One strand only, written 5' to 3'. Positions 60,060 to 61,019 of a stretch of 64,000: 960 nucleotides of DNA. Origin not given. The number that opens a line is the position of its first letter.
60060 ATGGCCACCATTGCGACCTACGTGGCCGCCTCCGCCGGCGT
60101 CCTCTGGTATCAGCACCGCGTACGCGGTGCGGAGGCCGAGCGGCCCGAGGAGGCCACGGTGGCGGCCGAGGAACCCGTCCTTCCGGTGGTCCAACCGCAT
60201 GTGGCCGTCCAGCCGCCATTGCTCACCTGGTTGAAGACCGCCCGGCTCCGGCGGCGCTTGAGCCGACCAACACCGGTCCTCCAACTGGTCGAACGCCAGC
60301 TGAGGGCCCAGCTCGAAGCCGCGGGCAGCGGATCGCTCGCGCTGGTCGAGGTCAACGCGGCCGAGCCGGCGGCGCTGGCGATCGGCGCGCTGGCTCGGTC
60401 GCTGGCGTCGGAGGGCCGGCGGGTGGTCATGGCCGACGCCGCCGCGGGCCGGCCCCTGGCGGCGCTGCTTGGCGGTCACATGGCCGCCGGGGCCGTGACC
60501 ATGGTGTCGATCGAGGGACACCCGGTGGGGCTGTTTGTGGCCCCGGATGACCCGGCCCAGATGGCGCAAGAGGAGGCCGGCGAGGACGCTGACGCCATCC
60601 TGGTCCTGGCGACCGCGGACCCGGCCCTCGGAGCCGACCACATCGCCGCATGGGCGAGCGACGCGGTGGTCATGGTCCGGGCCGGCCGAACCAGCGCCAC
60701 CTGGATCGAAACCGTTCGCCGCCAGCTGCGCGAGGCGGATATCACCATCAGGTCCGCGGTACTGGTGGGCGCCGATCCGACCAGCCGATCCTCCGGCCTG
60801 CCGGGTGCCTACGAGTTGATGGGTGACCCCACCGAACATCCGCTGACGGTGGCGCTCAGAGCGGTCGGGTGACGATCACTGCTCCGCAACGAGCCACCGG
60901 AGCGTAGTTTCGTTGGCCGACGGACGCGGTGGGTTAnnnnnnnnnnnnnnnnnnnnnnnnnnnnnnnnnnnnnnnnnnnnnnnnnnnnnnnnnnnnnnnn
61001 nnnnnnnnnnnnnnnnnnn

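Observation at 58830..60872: Wzx-type flippase fused to a pseudo-BY-kinase domain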

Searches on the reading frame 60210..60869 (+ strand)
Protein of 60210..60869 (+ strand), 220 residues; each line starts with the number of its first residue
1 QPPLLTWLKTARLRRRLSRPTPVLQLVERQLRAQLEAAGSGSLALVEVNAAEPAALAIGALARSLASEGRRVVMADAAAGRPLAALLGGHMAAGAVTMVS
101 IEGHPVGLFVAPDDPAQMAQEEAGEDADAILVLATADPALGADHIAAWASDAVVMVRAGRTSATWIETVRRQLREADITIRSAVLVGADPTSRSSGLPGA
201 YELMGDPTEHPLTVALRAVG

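Call 8: search_solved_structures(query=window:60210-60869:+, max_evalue=10, show_alignments=2)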
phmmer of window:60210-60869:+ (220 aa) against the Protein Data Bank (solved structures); distinct sequences matched with E-value up to 10: 0.

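Call 14: search_solved_structures(query=A1, max_evalue=10, show_alignments=3)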
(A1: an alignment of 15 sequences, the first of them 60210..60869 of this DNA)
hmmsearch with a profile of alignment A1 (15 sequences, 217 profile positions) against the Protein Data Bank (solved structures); distinct sequences matched with E-value up to 10: 4.
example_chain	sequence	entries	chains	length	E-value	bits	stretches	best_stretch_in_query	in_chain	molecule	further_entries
1vma_A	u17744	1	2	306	0.12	14.9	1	46-76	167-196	cell division protein FtsY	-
8i4n_A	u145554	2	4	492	0.15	14.5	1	147-182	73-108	6-phosphogluconate dehydrogenase, decarboxylating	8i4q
6z0p_A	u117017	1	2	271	0.17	14.4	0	56-81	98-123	BceF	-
6qkg_A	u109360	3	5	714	0.35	13.4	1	137-171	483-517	NCR A | NCR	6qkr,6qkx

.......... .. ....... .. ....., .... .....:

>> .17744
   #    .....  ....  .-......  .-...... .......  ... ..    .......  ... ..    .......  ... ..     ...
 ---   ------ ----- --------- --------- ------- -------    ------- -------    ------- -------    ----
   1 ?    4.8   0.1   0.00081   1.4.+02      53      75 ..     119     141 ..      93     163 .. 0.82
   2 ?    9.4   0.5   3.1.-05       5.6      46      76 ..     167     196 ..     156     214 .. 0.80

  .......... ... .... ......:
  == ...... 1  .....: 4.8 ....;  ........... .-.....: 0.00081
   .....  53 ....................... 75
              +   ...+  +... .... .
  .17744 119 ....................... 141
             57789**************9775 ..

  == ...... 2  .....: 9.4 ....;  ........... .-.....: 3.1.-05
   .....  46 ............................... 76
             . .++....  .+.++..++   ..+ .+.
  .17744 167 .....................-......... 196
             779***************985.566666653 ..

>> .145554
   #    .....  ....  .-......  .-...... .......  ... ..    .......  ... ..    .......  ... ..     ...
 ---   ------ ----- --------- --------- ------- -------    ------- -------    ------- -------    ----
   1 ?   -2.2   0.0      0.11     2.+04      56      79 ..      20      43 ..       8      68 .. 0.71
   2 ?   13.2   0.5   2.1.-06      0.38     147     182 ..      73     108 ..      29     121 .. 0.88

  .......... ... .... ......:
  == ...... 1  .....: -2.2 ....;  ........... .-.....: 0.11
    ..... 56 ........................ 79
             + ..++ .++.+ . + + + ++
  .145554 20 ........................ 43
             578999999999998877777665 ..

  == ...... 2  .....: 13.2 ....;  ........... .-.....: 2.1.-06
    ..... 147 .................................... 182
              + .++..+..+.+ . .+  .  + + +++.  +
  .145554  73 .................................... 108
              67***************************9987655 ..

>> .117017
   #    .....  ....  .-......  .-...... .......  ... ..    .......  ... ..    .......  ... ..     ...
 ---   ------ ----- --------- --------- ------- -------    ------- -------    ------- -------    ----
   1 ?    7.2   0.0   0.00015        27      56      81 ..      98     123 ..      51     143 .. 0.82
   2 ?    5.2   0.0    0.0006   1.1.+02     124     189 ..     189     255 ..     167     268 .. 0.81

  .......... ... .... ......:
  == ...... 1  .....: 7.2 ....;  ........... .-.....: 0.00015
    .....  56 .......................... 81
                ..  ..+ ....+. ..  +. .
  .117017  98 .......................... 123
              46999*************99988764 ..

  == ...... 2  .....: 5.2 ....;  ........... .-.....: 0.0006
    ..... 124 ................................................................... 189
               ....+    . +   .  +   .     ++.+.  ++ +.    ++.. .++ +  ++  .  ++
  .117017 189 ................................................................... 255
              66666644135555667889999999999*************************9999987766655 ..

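Call 18: predict_structure(alignment_id=A1)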
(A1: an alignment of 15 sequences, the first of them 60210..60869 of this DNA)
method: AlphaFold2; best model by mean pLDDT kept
length: 220 residues; sequences in the alignment: 15
mean_pLDDT: 82.7   pTM: 0.81
mean pLDDT of the five models: 82.7, 81.9, 79.4, 77.7, 65.0
residues with pLDDT >= 90: 120; 70-90: 59; 50-70: 12; < 50: 29
segments of 3 or more residues with pLDDT < 50: 191-211, 217-220
pLDDT, mean of each block of 10 residues (from residue 1): 74 88 92 94 95 96 98 95 86 88 94 84 79 90 91 92 89 95 79 37 36 47
secondary structure, 60 per line:
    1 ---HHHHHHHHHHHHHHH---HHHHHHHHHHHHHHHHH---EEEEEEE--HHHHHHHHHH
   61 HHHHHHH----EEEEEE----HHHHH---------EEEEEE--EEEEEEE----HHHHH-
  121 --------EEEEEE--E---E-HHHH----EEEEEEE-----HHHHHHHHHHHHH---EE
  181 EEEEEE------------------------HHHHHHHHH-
elements in order: H4-18 H22-38 E42-48 H51-67 E72-77 H82-86 E96-101 E104-110 H115-119 E129-134 H143-146 E151-157 H163-175 E179-186 H211-219

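Call 20: search_protein_representatives(alignment_id=A1)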
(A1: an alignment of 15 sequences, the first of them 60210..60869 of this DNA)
Query: 15 sequences, 217 profile positions. Proteins with E-value up to 0.001 (for the whole library): 782; up to 1e-10: 613; up to 1e-30: 116. The best 150 are listed.
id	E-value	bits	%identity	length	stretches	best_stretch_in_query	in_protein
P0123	1.2e-103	361.4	-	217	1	1-216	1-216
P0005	6.0e-80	284.0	-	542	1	2-215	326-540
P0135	4.5e-79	281.1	-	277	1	4-215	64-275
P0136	8.4e-73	260.6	-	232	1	2-216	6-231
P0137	1.8e-68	246.4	-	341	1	3-216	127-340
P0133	4.9e-67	241.7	-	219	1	22-216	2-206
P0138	8.5e-64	231.1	-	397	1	3-197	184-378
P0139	1.5e-61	223.8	-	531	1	4-200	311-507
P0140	2.5e-61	223.1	-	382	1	3-198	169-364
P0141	6.2e-59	215.2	-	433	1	4-206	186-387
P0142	8.9e-59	214.7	-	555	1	3-203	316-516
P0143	2.7e-58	213.2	-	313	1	9-202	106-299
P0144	4.5e-58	212.4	-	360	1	15-201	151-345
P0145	3.8e-57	209.4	-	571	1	8-207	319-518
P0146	1.0e-56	208.0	-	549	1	4-198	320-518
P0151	5.0e-53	195.9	-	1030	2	6-194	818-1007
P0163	4.2e-50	186.4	-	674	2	91-205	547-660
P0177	1.1e-43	165.5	-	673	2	8-195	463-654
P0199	1.4e-35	138.9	-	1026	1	8-198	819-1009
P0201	3.5e-35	137.6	-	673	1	15-206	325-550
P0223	1.3e-32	129.2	-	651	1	3-198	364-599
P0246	8.6e-31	123.3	-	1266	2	120-198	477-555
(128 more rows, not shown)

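Call 21: fold_search(model_id=the predicted structure, library=pdb)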
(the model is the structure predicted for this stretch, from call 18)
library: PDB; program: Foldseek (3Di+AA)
matches with E <= 10: 1149; with E <= 0.001: 43
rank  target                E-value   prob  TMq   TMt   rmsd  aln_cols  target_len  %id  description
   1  3la6_A                1.1e-05  1.00  0.63  0.55   7.0       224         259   16  Octameric kinase domain of the E. coli tyrosine kinase Wzc with bound ADP (released 2010-08-25)
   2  3la6_P                1.5e-05  1.00  0.62  0.54   7.0       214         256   15  Octameric kinase domain of the E. coli tyrosine kinase Wzc with bound ADP (released 2010-08-25)
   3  3la6_B                1.6e-05  1.00  0.61  0.53   7.2       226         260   16  Octameric kinase domain of the E. coli tyrosine kinase Wzc with bound ADP (released 2010-08-25)
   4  3la6_L                2.1e-05  1.00  0.58  0.51   5.1       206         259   16  Octameric kinase domain of the E. coli tyrosine kinase Wzc with bound ADP (released 2010-08-25)
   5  3la6_G                2.3e-05  1.00  0.60  0.52   3.5       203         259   14  Octameric kinase domain of the E. coli tyrosine kinase Wzc with bound ADP (released 2010-08-25)
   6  3la6_I                2.3e-05  1.00  0.62  0.54   7.0       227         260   15  Octameric kinase domain of the E. coli tyrosine kinase Wzc with bound ADP (released 2010-08-25)
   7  3la6_D                2.5e-05  1.00  0.63  0.55   5.1       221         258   14  Octameric kinase domain of the E. coli tyrosine kinase Wzc with bound ADP (released 2010-08-25)
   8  7ni2_A                2.8e-05  1.00  0.57  0.27   4.2       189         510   16  Wzc-K540M-4YE C8 (released 2021-08-25)
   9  9r64_I                3.0e-05  1.00  0.63  0.23   3.9       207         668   16  CPS secretion pathway Wza-Wzc_C1 (Conf 0) (released 2026-03-04)
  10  9r68_I                3.2e-05  1.00  0.58  0.21   4.4       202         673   17  CPS secretion pathway Wza-Wzc_C1 (Conf 2) (released 2026-03-04)
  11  3la6_M                3.4e-05  1.00  0.58  0.51   6.7       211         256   15  Octameric kinase domain of the E. coli tyrosine kinase Wzc with bound ADP (released 2010-08-25)
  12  3la6_C                3.6e-05  1.00  0.57  0.49   7.0       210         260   13  Octameric kinase domain of the E. coli tyrosine kinase Wzc with bound ADP (released 2010-08-25)
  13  9r62_K                4.0e-05  1.00  0.58  0.22   7.6       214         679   16  CPS co-polymerase Wzc_C1 (released 2026-03-04)
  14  3la6_O                4.8e-05  1.00  0.61  0.53   7.3       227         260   14  Octameric kinase domain of the E. coli tyrosine kinase Wzc with bound ADP (released 2010-08-25)
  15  9r62_I                5.4e-05  1.00  0.58  0.23   3.6       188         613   15  CPS co-polymerase Wzc_C1 (released 2026-03-04)
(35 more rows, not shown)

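Call 26: search_protein_families(library=pfam, proteins=[P0246, P0151, P0199, P0163, P0177, P0201, P0139, P0142, P0223], max_evalue=0.01)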
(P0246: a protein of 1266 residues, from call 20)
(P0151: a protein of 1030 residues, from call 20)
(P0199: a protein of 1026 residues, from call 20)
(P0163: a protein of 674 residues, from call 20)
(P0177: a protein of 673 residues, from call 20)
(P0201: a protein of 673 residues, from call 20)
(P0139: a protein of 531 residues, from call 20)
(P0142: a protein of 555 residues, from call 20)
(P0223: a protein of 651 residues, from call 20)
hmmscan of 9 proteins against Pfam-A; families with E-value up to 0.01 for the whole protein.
P0246 (1266 aa): 0 families

P0151 (1030 aa): 2 families
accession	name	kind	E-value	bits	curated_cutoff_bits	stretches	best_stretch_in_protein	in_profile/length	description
PF02706.20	Wzz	-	5.1e-10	40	25.5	1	6-72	3-69/91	Chain length determinant protein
PF14282.11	FlxA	-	0.0011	19.4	26.3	0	675-745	15-80/101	FlxA-like protein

P0199 (1026 aa): 3 families
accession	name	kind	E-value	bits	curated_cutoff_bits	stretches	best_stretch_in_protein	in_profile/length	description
PF02706.20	Wzz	-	2.7e-08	34.4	25.5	1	6-59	3-56/91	Chain length determinant protein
PF04102.17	SlyX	-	0.0034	18.4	30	0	674-708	25-59/67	SlyX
PF14282.11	FlxA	-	0.0081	16.7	26.3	0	676-737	13-70/101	FlxA-like protein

P0163 (674 aa): 1 family
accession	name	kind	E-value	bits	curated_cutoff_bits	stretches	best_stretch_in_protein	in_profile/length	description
PF02706.20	Wzz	-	2.6e-05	24.9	25.5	1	29-79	4-54/91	Chain length determinant protein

P0177 (673 aa): 1 family
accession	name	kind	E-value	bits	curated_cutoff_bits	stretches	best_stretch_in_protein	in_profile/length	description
PF02706.20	Wzz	-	0.00038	21.2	25.5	1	175-227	4-56/91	Chain length determinant protein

P0201 (673 aa): 1 family
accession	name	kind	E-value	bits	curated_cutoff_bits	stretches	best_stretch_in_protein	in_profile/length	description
PF02706.20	Wzz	-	5.6e-05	23.8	25.5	1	49-101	7-69/91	Chain length determinant protein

P0139 (531 aa): 2 families
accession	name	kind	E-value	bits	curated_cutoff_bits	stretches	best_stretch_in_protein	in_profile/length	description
PF02706.20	Wzz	-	3.7e-07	30.8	25.5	1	37-95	8-62/91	Chain length determinant protein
PF13807.11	GNVR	-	0.0023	18.2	27.7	0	220-277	22-79/82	G-rich domain on putative tyrosine kinase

P0142 (555 aa): 1 family
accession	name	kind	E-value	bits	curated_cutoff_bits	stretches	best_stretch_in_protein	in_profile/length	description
PF02706.20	Wzz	-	1.9e-05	25.3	25.5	1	33-91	3-60/91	Chain length determinant protein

P0223 (651 aa): 1 family
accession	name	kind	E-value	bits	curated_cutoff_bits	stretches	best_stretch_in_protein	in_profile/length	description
PF02706.20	Wzz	-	3.7e-07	30.8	25.5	1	112-182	9-89/91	Chain length determinant protein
